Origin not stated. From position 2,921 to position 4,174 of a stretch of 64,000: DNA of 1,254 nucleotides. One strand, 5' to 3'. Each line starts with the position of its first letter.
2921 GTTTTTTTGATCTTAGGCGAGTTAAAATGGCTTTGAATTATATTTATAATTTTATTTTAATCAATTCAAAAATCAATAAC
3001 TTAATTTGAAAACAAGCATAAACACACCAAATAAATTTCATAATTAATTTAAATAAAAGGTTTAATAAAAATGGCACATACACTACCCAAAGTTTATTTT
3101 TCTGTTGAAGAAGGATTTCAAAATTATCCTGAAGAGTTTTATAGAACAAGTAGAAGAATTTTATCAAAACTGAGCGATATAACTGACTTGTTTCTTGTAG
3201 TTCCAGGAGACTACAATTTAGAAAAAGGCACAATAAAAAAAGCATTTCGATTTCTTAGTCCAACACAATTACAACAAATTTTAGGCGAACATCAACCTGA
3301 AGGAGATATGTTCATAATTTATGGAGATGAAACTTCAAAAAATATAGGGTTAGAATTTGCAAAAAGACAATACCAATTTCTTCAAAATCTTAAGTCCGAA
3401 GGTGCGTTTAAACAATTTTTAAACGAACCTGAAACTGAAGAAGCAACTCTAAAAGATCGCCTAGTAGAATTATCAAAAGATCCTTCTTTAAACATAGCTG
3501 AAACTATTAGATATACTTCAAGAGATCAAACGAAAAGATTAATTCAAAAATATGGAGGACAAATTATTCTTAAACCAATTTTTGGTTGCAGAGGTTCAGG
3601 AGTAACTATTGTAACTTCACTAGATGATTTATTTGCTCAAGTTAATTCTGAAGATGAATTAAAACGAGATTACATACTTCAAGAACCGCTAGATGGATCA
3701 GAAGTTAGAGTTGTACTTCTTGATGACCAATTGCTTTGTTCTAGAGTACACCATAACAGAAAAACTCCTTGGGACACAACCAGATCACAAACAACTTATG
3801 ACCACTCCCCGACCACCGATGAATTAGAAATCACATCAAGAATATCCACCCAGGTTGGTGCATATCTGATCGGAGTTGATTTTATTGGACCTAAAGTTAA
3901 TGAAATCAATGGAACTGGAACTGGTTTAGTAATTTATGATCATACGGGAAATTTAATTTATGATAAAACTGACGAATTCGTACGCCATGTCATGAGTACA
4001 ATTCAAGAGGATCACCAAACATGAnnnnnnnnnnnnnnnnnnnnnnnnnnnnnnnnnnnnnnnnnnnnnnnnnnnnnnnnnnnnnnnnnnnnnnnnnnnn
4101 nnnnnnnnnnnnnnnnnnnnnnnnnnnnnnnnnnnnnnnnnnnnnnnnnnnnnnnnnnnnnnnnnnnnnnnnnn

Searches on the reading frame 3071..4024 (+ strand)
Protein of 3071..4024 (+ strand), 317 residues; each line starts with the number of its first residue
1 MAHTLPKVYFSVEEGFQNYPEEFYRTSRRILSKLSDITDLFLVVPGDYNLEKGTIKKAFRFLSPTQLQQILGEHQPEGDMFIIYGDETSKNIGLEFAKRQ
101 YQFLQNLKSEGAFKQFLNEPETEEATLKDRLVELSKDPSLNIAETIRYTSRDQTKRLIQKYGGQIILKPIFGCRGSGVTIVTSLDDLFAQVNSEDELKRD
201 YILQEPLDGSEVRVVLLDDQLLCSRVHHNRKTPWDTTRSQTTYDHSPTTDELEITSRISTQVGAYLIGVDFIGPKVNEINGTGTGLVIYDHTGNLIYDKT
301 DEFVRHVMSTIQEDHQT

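Call 3: search_protein_families(library=pfam, proteins=[window:3071-4024:+], max_evalue=1)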
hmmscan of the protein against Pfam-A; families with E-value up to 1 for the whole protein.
window:3071-4024:+ (317 aa): 6 families
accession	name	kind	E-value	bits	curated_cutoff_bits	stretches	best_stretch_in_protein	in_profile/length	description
PF02955.21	GSH-S_ATP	-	1.6e-07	31.4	23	1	143-282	13-162/175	Prokaryotic glutathione synthetase, ATP-grasp domain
PF08443.16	RimK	-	7.4e-05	22.9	21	1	147-275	23-155/188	RimK-like ATP-grasp domain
PF14398.11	ATPgrasp_YheCD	-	0.00024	20.9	26.8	1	142-198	29-85/255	YheC/D like ATP-grasp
PF02655.19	ATP-grasp_3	-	0.00064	20.3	23.2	1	162-232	31-94/160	ATP-grasp domain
PF03133.20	TTL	-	0.017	14.8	20.1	1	120-202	15-106/292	Tubulin-tyrosine ligase family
PF14397.11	ATPgrasp_ST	-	0.071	12.7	31.4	1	149-200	47-99/278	Sugar-transfer associated ATP-grasp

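Call 4: search_protein_families(library=ncbifam, proteins=[window:3071-4024:+], max_evalue=1)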
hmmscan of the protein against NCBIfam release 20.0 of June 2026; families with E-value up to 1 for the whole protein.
window:3071-4024:+ (317 aa): 17 families
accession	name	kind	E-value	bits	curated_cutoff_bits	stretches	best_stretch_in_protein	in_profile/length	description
NF040720.1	MptN_Meth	equivalog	2.7e-10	39.8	350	1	100-294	75-280/291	tetrahydromethanopterin:alpha-L-glutamate ligase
TIGR00768.1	rimK_fam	subfamily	1.9e-09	37.3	143.4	1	139-282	99-254/276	RimK family alpha-L-glutamate ligase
TIGR04356.1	grasp_GAK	hypoth_equivalog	2.1e-07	30.3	300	1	142-285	114-264/287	GAK system ATP-grasp enzyme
NF009110.0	PRK12458.1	subfamily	5e-07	29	408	1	143-285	148-306/349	glutathione synthetase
NF003573.0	PRK05246.1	equivalog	1.1e-06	27.7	272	1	143-283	136-286/316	glutathione synthase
TIGR02068.2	cya_phycin_syn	equivalog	2.1e-06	26.1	850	1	127-223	213-310/862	cyanophycin synthetase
TIGR03103.1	trio_acet_GNAT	equivalog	2.4e-06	26.4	569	1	136-228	306-398/547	N-acetylglutaminylglutamine synthetase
TIGR01380.1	glut_syn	equivalog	3.3e-06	26.3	299.05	1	142-283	134-285/312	glutathione synthase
NF002378.0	PRK01372.1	subfamily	4.1e-05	22.4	243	1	135-223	108-195/305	D-alanine--D-alanine ligase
TIGR04187.1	GRASP_SAV_5884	subfamily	6.5e-05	22.3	350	1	115-266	110-261/312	ATP-grasp ribosomal peptide maturase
NF002563.0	PRK02186.1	subfamily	0.0001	20.7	625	1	128-216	108-197/890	argininosuccinate lyase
TIGR02144.1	LysX_arch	equivalog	0.00031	20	275.6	1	142-282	102-253/281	lysine biosynthesis protein LysX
NF010623.0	PRK14016.1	subfamily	0.0016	16.7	877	1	136-222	223-310/871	cyanophycin synthetase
TIGR01205.1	D_ala_D_alaTIGR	subfamily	0.0064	15.5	245.65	1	148-226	132-212/318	D-alanine--D-alanine ligase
NF009405.0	PRK12767.1-4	equivalog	0.029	13.4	390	1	150-219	132-197/320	carbamoyl phosphate synthase-like protein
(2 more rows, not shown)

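Call 49: search_solved_structures(query=window:3071-4021:+, max_evalue=0.001)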
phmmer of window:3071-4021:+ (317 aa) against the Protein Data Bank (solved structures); distinct sequences matched with E-value up to 0.001: 1.
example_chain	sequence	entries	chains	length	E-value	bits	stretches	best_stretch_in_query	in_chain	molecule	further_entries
3vpd_A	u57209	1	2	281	0.00053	22.6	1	135-282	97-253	Ribosomal protein S6 modification protein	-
